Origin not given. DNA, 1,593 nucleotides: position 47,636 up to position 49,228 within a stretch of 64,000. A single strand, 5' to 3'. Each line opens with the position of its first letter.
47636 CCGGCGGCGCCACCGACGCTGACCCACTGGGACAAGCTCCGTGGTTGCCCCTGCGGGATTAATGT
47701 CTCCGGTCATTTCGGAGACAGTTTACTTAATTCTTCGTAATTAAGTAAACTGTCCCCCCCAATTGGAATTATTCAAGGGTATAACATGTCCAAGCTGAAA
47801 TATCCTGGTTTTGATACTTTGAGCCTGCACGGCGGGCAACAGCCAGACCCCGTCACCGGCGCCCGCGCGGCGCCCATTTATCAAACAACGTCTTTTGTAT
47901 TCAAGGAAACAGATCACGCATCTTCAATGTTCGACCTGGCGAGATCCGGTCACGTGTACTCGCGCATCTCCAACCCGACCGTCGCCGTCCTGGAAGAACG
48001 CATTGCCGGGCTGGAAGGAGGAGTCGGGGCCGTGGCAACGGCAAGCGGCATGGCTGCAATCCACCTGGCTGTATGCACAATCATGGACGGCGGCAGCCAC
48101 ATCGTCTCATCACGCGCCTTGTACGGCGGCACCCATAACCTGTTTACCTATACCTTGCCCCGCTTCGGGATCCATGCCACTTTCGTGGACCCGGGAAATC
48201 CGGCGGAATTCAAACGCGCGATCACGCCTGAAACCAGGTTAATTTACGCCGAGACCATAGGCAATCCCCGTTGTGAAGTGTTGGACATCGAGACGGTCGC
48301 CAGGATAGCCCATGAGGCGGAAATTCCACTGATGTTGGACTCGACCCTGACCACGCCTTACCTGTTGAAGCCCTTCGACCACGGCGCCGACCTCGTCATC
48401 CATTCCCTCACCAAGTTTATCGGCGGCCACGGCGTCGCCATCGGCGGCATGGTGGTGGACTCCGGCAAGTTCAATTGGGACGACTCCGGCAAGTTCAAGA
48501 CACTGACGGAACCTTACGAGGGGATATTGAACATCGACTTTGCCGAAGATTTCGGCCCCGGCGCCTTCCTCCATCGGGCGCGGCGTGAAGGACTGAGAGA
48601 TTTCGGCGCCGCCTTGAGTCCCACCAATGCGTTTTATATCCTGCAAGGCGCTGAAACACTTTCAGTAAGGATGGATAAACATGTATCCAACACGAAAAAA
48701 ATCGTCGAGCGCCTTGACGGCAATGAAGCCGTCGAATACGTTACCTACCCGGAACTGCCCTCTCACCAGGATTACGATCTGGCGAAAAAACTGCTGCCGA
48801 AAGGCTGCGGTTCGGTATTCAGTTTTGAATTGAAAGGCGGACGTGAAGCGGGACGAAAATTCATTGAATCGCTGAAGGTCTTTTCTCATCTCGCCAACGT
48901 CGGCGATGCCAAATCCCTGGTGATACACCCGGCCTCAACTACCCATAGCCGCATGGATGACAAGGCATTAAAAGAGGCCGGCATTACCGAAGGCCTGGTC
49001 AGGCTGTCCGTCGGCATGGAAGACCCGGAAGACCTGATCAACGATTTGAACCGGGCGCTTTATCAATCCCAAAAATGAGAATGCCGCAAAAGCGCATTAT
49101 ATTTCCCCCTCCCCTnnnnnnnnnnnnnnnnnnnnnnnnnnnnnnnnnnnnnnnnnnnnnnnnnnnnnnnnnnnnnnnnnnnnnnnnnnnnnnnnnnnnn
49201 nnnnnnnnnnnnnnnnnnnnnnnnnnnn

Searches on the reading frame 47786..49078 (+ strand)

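Call 41: search_protein_families(library=pfam, proteins=[window:47786-49078:+], max_evalue=0.00001)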
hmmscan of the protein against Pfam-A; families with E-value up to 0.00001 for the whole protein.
window:47786-49078:+ (430 aa): 1 family
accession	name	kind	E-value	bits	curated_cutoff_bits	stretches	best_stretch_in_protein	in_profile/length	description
PF01053.26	Cys_Met_Meta_PP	-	2.2e-132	441.7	27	1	10-425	1-380/381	Cys/Met metabolism PLP-dependent enzyme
